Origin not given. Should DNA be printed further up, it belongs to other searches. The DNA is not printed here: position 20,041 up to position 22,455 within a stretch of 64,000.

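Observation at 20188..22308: PurF::PurN fusion whose catalytic N-terminal Cys is encoded upstream of any canonical start codon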

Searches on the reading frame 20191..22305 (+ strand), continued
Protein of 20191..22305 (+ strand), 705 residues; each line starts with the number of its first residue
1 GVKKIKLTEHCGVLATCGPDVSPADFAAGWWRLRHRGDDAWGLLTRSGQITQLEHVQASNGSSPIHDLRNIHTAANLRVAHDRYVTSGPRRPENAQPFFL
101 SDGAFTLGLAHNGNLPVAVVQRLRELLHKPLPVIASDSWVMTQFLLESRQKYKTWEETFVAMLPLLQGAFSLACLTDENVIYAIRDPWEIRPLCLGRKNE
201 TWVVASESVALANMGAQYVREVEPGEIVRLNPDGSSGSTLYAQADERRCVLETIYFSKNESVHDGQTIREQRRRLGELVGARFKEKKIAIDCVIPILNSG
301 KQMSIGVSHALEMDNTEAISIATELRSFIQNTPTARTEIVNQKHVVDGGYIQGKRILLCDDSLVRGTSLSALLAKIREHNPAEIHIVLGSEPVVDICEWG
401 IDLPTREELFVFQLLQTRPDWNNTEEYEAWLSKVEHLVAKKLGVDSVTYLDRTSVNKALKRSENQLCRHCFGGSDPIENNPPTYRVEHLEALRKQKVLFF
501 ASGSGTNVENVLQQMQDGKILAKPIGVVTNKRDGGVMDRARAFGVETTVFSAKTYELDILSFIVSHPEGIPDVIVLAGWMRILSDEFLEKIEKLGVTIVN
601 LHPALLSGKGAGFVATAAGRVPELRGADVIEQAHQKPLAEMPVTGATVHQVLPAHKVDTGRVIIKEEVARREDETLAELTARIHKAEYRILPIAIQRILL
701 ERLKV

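Call 36: search_protein_families(library=ncbifam, proteins=[L016:9989-17329:+, L016:17338-18462:+, L016:8882-9982:+, L016:7873-8886:+, L023:12212-13474:+, L023:13474-14127:+, L023:14130-17129:+, L023:17165-18022:+, L023:18130-19683:+, L023:19766-21190:+], max_evalue=0.00001)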
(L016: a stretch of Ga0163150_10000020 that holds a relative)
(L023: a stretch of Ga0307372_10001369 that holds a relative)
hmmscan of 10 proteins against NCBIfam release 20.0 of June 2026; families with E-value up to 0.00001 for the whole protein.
L016:9989-17329:+ (2447 aa): 18 families
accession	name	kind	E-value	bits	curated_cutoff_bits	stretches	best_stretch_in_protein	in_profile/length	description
TIGR01736.1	FGAM_synth_II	equivalog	6.3e-149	497.5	525.75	1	1412-2173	11-710/718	phosphoribosylformylglycinamidine synthase subunit PurL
NF002290.1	PRK01213.1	equivalog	1.7e-144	482.7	648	1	1412-2174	11-716/723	phosphoribosylformylglycinamidine synthase subunit PurL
NF003672.0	PRK05297.1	equivalog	1.6e-116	390.3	783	2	1396-2160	177-970/1290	phosphoribosylformylglycinamidine synthase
TIGR01857.1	FGAM-synthase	equivalog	1.5e-113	380.5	1057.05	2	1485-2406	308-1215/1239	phosphoribosylformylglycinamidine synthase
TIGR01735.1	FGAM_synt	equivalog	1.6e-105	353.8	1123.05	2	1392-2139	174-961/1307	phosphoribosylformylglycinamidine synthase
TIGR00877.1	purD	equivalog_domain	2.4e-99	333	288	1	724-1157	2-422/425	phosphoribosylamine--glycine ligase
TIGR01134.1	purF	equivalog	2.2e-71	241.5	350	1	11-465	1-430/432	amidophosphoribosyltransferase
NF010690.0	PRK14090.1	equivalog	1e-59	202.4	1047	1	1412-1998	9-506/601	phosphoribosylformylglycinamidine synthase subunit PurL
NF002252.0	PRK01175.1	equivalog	1.1e-55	188.5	298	1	2187-2407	6-229/261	phosphoribosylformylglycinamidine synthase subunit PurQ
TIGR01737.1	FGAM_synth_I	equivalog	9.5e-49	165.8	177.8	1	2188-2408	4-208/228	phosphoribosylformylglycinamidine synthase I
NF002957.0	PRK03619.1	equivalog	2.6e-42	144.7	212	1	2187-2408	3-201/222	phosphoribosylformylglycinamidine synthase subunit PurQ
TIGR00639.1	PurN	equivalog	4.9e-29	101.2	150.1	1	488-701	2-185/192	phosphoribosylglycinamide formyltransferase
NF001484.0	PRK00331.1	subfamily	1.1e-17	63.6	381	1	11-232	2-220/601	isomerizing glutamine--fructose-6-phosphate transaminase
TIGR01135.1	glmS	equivalog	1.2e-16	60.3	418.05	1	11-233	1-220/607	glutamine--fructose-6-phosphate transaminase (isomerizing)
TIGR01739.1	tegu_FGAM_synt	hypoth_equivalog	2.2e-13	49.1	716.1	1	2154-2423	902-1186/1206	herpesvirus tegument protein/v-FGAM-synthase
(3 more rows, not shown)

L016:17338-18462:+ (375 aa): 33 families (the best 25 are shown)
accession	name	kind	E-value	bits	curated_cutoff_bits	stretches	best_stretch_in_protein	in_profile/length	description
TIGR01161.1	purK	equivalog_domain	6.4e-133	443.5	318.4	1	4-362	1-359/362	5-(carboxyamino)imidazole ribonucleotide synthase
NF004679.0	PRK06019.1-5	equivalog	4.4e-132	440.4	326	1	2-372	2-368/376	5-(carboxyamino)imidazole ribonucleotide synthase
NF004675.0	PRK06019.1-1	equivalog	1.6e-116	389.1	375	1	3-366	10-367/375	5-(carboxyamino)imidazole ribonucleotide synthase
NF004676.0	PRK06019.1-2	equivalog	5.9e-111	371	387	1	3-355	11-356/363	5-(carboxyamino)imidazole ribonucleotide synthase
NF004677.0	PRK06019.1-3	equivalog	1.9e-99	333.1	441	1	4-374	13-385/389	5-(carboxyamino)imidazole ribonucleotide synthase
NF004680.0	PRK06019.1-6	equivalog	3.6e-98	328.9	327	1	3-374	18-396/405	5-(carboxyamino)imidazole ribonucleotide synthase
NF004678.0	PRK06019.1-4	equivalog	1.2e-61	208.5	444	1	39-361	19-327/355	5-(carboxyamino)imidazole ribonucleotide synthase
NF006766.0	PRK09288.1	equivalog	3.7e-61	207.1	339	1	3-373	13-390/396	formate-dependent phosphoribosylglycinamide formyltransferase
TIGR01142.1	purT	equivalog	1.2e-55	189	502.15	1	7-373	4-377/380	phosphoribosylglycinamide formyltransferase 2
TIGR00768.1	rimK_fam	subfamily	2.7e-13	49.9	143.4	1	78-268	64-255/276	RimK family alpha-L-glutamate ligase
TIGR02144.1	LysX_arch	equivalog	9.2e-12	44.6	275.6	1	84-266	70-252/281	lysine biosynthesis protein LysX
NF009554.0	PRK12999.1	equivalog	1.3e-11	43.1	965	1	81-306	98-335/1147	pyruvate carboxylase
TIGR01235.1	pyruv_carbox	equivalog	2.2e-11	42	1114.45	1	81-306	94-331/1143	pyruvate carboxylase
NF005525.0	PRK07178.1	equivalog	2.6e-10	39.6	768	1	54-300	71-323/471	acetyl-CoA carboxylase biotin carboxylase subunit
NF053643.1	Ddl_archaea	equivalog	1.7e-09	37.2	500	1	92-286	97-290/367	putative pseudomurein biosynthesis ATP-grasp protein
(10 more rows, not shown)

L016:8882-9982:+ (367 aa): 6 families
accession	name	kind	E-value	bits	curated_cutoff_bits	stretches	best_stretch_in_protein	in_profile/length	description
NF009780.0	PRK13278.1-5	equivalog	6.2e-75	252.4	556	1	7-361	20-359/361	formate--phosphoribosylaminoimidazolecarboxamide ligase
NF009783.0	PRK13278.2-4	equivalog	7.5e-71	238.9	590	1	7-360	18-353/356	formate--phosphoribosylaminoimidazolecarboxamide ligase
NF009778.0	PRK13278.1-1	equivalog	2.6e-56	191.1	570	1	7-363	21-356/356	formate--phosphoribosylaminoimidazolecarboxamide ligase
NF009779.0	PRK13278.1-3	equivalog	5e-47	160.6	580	1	7-361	4-331/333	formate--phosphoribosylaminoimidazolecarboxamide ligase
NF009781.0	PRK13278.1-6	subfamily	1e-39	136.4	603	1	7-362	20-355/356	formate--phosphoribosylaminoimidazolecarboxamide ligase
NF009782.0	PRK13278.2-1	equivalog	2e-20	73.3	482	1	8-359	3-306/310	formate--phosphoribosylaminoimidazolecarboxamide ligase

L016:7873-8886:+ (338 aa): 6 families
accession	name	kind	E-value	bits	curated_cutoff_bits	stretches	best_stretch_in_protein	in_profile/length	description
NF009779.0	PRK13278.1-3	equivalog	5.9e-106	354.3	580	1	8-335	5-332/333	formate--phosphoribosylaminoimidazolecarboxamide ligase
NF009778.0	PRK13278.1-1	equivalog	1.2e-100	337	570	1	7-335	21-355/356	formate--phosphoribosylaminoimidazolecarboxamide ligase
NF009783.0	PRK13278.2-4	equivalog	1.1e-98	330.4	590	1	7-335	18-355/356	formate--phosphoribosylaminoimidazolecarboxamide ligase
NF009780.0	PRK13278.1-5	equivalog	8.8e-97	324.3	556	1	7-335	20-360/361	formate--phosphoribosylaminoimidazolecarboxamide ligase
NF009781.0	PRK13278.1-6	subfamily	1.8e-94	316.5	603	1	7-335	20-355/356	formate--phosphoribosylaminoimidazolecarboxamide ligase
NF009782.0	PRK13278.2-1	equivalog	3.8e-52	177.5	482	1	8-334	3-308/310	formate--phosphoribosylaminoimidazolecarboxamide ligase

L023:12212-13474:+ (421 aa): 21 families
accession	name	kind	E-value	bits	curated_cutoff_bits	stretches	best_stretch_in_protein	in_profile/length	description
TIGR00877.1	purD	equivalog_domain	3.4e-151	503.8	288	1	4-420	2-421/425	phosphoribosylamine--glycine ligase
NF002527.0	PRK01966.1-3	equivalog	6.1e-11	42.1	310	1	84-226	98-240/332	D-alanine--D-alanine ligase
TIGR01205.1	D_ala_D_alaTIGR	subfamily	1e-10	41.1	245.65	1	84-264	86-265/318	D-alanine--D-alanine ligase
TIGR01369.1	CPSaseII_lrg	equivalog_domain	1.1e-10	39.8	1027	1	75-289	640-840/1052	carbamoyl-phosphate synthase (glutamine-hydrolyzing) large subunit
NF006406.0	PRK08654.1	equivalog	1.1e-09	37.4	739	1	80-205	91-219/499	acetyl-CoA carboxylase biotin carboxylase subunit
NF002378.0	PRK01372.1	subfamily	1.1e-09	37.4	243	1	88-287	84-268/305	D-alanine--D-alanine ligase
NF006367.0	PRK08591.1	subfamily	5.8e-09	35.2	597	1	82-214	93-228/451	acetyl-CoA carboxylase biotin carboxylase subunit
NF003671.0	PRK05294.1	equivalog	6.1e-09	34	599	1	79-251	641-805/1058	carbamoyl-phosphate synthase large subunit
TIGR02068.2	cya_phycin_syn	equivalog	1.3e-08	33.4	850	1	95-195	203-299/862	cyanophycin synthetase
NF053643.1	Ddl_archaea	equivalog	2.7e-08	33.2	500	1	87-205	89-195/367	putative pseudomurein biosynthesis ATP-grasp protein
TIGR00514.1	accC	equivalog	3.7e-08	32.6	626.5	1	80-213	91-227/449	acetyl-CoA carboxylase biotin carboxylase subunit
NF004679.0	PRK06019.1-5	equivalog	4.6e-08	32.3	326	1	95-213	90-205/376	5-(carboxyamino)imidazole ribonucleotide synthase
NF010623.0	PRK14016.1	subfamily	6.7e-08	31.1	877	1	98-194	208-299/871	cyanophycin synthetase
NF005543.0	PRK07206.1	subfamily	8e-08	31.3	302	1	95-290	99-288/416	hypothetical protein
TIGR01235.1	pyruv_carbox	equivalog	3.7e-07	28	1114.45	1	54-202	64-216/1143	pyruvate carboxylase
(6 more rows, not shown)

L023:13474-14127:+ (218 aa): 27 families (the best 25 are shown)
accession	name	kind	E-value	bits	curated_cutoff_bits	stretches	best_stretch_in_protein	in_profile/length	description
TIGR02009.1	PGMB-YQAB-SF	subfamily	2.4e-40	138.7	153.35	1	2-187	1-186/186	beta-phosphoglucomutase family hydrolase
NF008087.0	PRK10826.1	equivalog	3.8e-35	121.5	191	1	2-213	7-218/222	hexitol phosphatase HxpB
TIGR01990.1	bPGM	equivalog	4.3e-30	105.1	189.4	1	2-187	1-186/187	beta-phosphoglucomutase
NF046057.1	bifunc_MtlD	equivalog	3.1e-29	101.9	800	1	2-187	7-191/683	bifunctional mannitol-1-phosphate dehydrogenase/phosphatase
NF008000.0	PRK10725.1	equivalog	2.4e-25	89.7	215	1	3-187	6-185/188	fructose-1-phosphate/6-phosphogluconate phosphatase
NF009695.0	PRK13222.1-2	equivalog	8.1e-25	87.6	225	1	2-211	6-219/226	phosphoglycolate phosphatase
TIGR02253.1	CTE7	subfamily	6.9e-23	81.6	169.75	1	1-210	1-220/221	TIGR02253 family HAD-type hydrolase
NF009696.0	PRK13222.1-3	equivalog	7.7e-20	71.5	359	1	2-204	3-206/223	N-acetylmuramic acid 6-phosphate phosphatase MupP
TIGR01449.2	PGP_bact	equivalog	1.3e-18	67.3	180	1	5-209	1-208/213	phosphoglycolate phosphatase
NF008610.0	PRK11587.1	equivalog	8.1e-18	64.6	282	1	3-213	4-206/219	sugar phosphatase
NF009804.0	PRK13288.1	equivalog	1.4e-17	63.9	218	1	1-189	2-183/215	pyrophosphatase PpaX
NF007854.0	PRK10563.1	equivalog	5.1e-17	62.3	211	1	2-186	4-184/221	6-phosphogluconate phosphatase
TIGR01509.1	HAD-SF-IA-v3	subfamily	5.4e-17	62.4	29.4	1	123-187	92-154/154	HAD-IA family hydrolase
NF009694.0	PRK13222.1-1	equivalog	2e-16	60.1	415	1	88-210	111-235/252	phosphoglycolate phosphatase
NF009697.0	PRK13222.1-4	equivalog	1.8e-15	56.9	327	1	2-208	7-216/232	phosphoglycolate phosphatase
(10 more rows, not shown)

L023:14130-17129:+ (1000 aa): 8 families
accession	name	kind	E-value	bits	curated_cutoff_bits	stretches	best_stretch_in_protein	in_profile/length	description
TIGR01736.1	FGAM_synth_II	equivalog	1.8e-152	509.2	525.75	1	228-999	9-716/718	phosphoribosylformylglycinamidine synthase subunit PurL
NF002290.1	PRK01213.1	equivalog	6.3e-146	487.4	648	1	229-999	7-721/723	phosphoribosylformylglycinamidine synthase subunit PurL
TIGR01857.1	FGAM-synthase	equivalog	8.3e-84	282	1057.05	2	306-840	308-828/1239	phosphoribosylformylglycinamidine synthase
NF003672.0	PRK05297.1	equivalog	1.6e-73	247.9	783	1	216-995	176-984/1290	phosphoribosylformylglycinamidine synthase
NF010690.0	PRK14090.1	equivalog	6.1e-65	219.7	1047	2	379-816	106-503/601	phosphoribosylformylglycinamidine synthase subunit PurL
TIGR01735.1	FGAM_synt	equivalog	1.4e-62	211.5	1123.05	1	217-995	177-1000/1307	phosphoribosylformylglycinamidine synthase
TIGR03267.1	methan_mark_2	hypoth_equivalog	2.6e-08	33.3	365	0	383-604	108-314/323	methanogenesis marker 2 protein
TIGR01379.1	thiL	equivalog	4.5e-06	25.9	184.15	0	808-978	131-307/320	thiamine-phosphate kinase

L023:17165-18022:+ (286 aa): 8 families
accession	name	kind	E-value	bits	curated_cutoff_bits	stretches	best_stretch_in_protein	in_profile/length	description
NF002252.0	PRK01175.1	equivalog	4.2e-61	206.3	298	1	20-259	2-242/261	phosphoribosylformylglycinamidine synthase subunit PurQ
TIGR01737.1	FGAM_synth_I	equivalog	1.9e-48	164.8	177.8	1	27-247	6-209/228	phosphoribosylformylglycinamidine synthase I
NF003672.0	PRK05297.1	equivalog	5.8e-48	163.2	783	1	17-282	1032-1287/1290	phosphoribosylformylglycinamidine synthase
TIGR01735.1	FGAM_synt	equivalog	4.7e-44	150.2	1123.05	1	20-281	1051-1304/1307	phosphoribosylformylglycinamidine synthase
NF002957.0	PRK03619.1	equivalog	5.5e-42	143.6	212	1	24-245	5-200/222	phosphoribosylformylglycinamidine synthase subunit PurQ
TIGR01857.1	FGAM-synthase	equivalog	3.5e-41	140.8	1057.05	1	13-244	969-1215/1239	phosphoribosylformylglycinamidine synthase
TIGR01739.1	tegu_FGAM_synt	hypoth_equivalog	2.9e-09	35.4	716.1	1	20-260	933-1185/1206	herpesvirus tegument protein/v-FGAM-synthase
NF045636.1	isoglutsynth_GatD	equivalog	9.9e-06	25.1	400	0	50-121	54-115/258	lipid II isoglutaminyl synthase subunit GatD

L023:18130-19683:+ (518 aa): 3 families
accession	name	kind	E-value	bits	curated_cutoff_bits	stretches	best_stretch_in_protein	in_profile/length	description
NF002049.0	PRK00881.1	equivalog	2.6e-158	528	402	1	3-518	5-510/510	bifunctional phosphoribosylaminoimidazolecarboxamide formyltransferase/IMP cyclohydrolase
TIGR00355.1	purH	equivalog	2.5e-137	458.8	528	1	4-518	1-511/511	bifunctional phosphoribosylaminoimidazolecarboxamide formyltransferase/IMP cyclohydrolase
NF005492.0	PRK07106.1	equivalog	4.1e-32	111.5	415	2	208-456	4-263/390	phosphoribosylaminoimidazolecarboxamide formyltransferase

L023:19766-21190:+ (475 aa): 15 families
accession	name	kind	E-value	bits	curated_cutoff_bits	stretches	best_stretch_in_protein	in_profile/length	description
TIGR00928.1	purB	equivalog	4.5e-127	424.4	326.2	1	15-456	3-436/436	adenylosuccinate lyase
NF006500.1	PRK08937.2-4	subfamily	2.7e-56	191.3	626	1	16-458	13-445/448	adenylosuccinate lyase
NF052536.2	CoM_syn_XcbD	exception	1.8e-49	168.7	600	1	16-450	13-437/443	3-sulfopropionylcysteine synthase XcbD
NF006554.0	PRK09053.1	equivalog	3e-42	145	595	1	16-460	12-449/453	3-carboxy-cis,cis-muconate cycloisomerase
TIGR02426.1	protocat_pcaB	equivalog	9.1e-41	139.9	355.75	1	18-355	7-337/338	3-carboxy-cis,cis-muconate cycloisomerase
NF004631.0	PRK05975.1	equivalog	9.2e-32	110.4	371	1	17-305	15-295/352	3-carboxy-cis,cis-muconate cycloisomerase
NF006764.0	PRK09285.1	equivalog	1.2e-28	99.7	446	1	53-370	63-381/456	adenylosuccinate lyase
NF052556.1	NtrsucLyaStm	equivalog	3.4e-25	88.8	650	1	40-450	45-458/466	nitrosuccinate lyase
TIGR00838.1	argH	equivalog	4.7e-16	58.8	279.5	1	49-459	45-450/455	argininosuccinate lyase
NF008909.0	PRK12273.1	subfamily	6.1e-13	48.5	510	1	121-300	157-337/474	aspartate ammonia-lyase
TIGR00979.1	fumC_II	equivalog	5.2e-10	38.7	664.75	1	129-302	160-334/458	class II fumarate hydratase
TIGR00839.1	aspA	equivalog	4.9e-09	35.6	681.2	1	117-299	148-331/468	aspartate ammonia-lyase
NF008964.0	PRK12308.1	equivalog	1.1e-08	33.9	657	1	51-464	49-457/624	argininosuccinate lyase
NF002563.0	PRK02186.1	subfamily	6.3e-08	31.3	625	1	97-395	506-795/890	argininosuccinate lyase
NF052535.1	CoM_syn_XcbC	exception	8.8e-08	31.3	575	1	117-461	121-456/495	2-phosphosulfolactate phosphatase XcbC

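Call 43: find_homologous_proteins(query=L016:12158-13459:+, max_evalue=1e-20)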
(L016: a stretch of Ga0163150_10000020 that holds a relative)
Query L016:12158-13459:+ (434 aa): 7999 proteins with E <= 1e-20 among 8000 candidates; the best 120 are listed.
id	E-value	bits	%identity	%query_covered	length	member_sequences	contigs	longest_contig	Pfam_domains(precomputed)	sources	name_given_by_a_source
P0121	2.8e-155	535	58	100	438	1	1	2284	PF02844.22,PF02843.23,PF01071.25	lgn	-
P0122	3.8e-154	532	57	100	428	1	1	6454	PF02844.22,PF02843.23,PF01071.25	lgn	-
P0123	1.1e-146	507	55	100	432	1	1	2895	PF02844.22,PF02843.23,PF01071.25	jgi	jgi:phosphoribosylamine--glycine ligase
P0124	2.1e-146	506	53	100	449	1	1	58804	PF02844.22,PF02843.23,PF01071.25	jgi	jgi:phosphoribosylamine--glycine ligase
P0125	8.0e-143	494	54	100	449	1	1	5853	PF02844.22,PF02843.23,PF02222.28,PF01071.25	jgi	jgi:phosphoribosylamine---glycine ligase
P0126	1.2e-139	484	52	99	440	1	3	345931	PF02844.22,PF02843.23,PF01071.25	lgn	-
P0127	8.0e-139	481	54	100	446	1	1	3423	PF02844.22,PF02843.23,PF01071.25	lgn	-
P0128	1.3e-136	474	53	100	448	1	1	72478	PF02844.22,PF02843.23,PF01071.25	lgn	-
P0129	1.9e-75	272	38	100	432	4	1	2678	PF02844.22,PF08442.16,PF02843.23,PF02222.28,PF01071.25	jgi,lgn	-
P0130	8.6e-75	270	37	99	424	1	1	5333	PF02844.22,PF02843.23,PF02786.23,PF02222.28,PF01071.25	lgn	-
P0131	9.0e-74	267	37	99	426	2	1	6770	PF02844.22,PF02843.23,PF02786.23,PF02222.28,PF02655.20,PF01071.25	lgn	-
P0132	8.8e-73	264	38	100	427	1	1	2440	PF02844.22,PF02843.23,PF02222.28,PF01071.25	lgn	-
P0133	1.9e-72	262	36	100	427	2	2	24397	PF13535.12,PF02844.22,PF02843.23,PF13549.12,PF02786.23,PF02222.28,PF01071.25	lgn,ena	-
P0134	1.9e-72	262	38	99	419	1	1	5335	PF02844.22,PF02843.23,PF02222.28,PF02655.20,PF01071.25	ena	-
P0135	2.2e-72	262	38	99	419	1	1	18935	PF02844.22,PF02843.23,PF02786.23,PF02222.28,PF02655.20,PF01071.25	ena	-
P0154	3.4e-71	258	40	100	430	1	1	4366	PF02844.22,PF02843.23,PF01071.25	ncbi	-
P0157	4.9e-71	258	38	100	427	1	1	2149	PF02844.22,PF02843.23,PF02655.20,PF01071.25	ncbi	-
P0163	1.0e-70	257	40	100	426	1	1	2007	PF02844.22,PF02843.23,PF01071.25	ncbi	-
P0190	1.6e-69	253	40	100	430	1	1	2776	PF02844.22,PF02843.23,PF01071.25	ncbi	-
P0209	8.7e-69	250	39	100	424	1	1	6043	PF02844.22,PF02843.23,PF01071.25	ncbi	-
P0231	3.4e-68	248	40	100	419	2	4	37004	PF02844.22,PF02843.23,PF01071.25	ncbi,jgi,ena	-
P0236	4.9e-68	248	38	100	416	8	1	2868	PF02844.22,PF02843.23,PF01071.25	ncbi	-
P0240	7.2e-68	247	39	100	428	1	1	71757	PF02844.22,PF02843.23,PF01071.25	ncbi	-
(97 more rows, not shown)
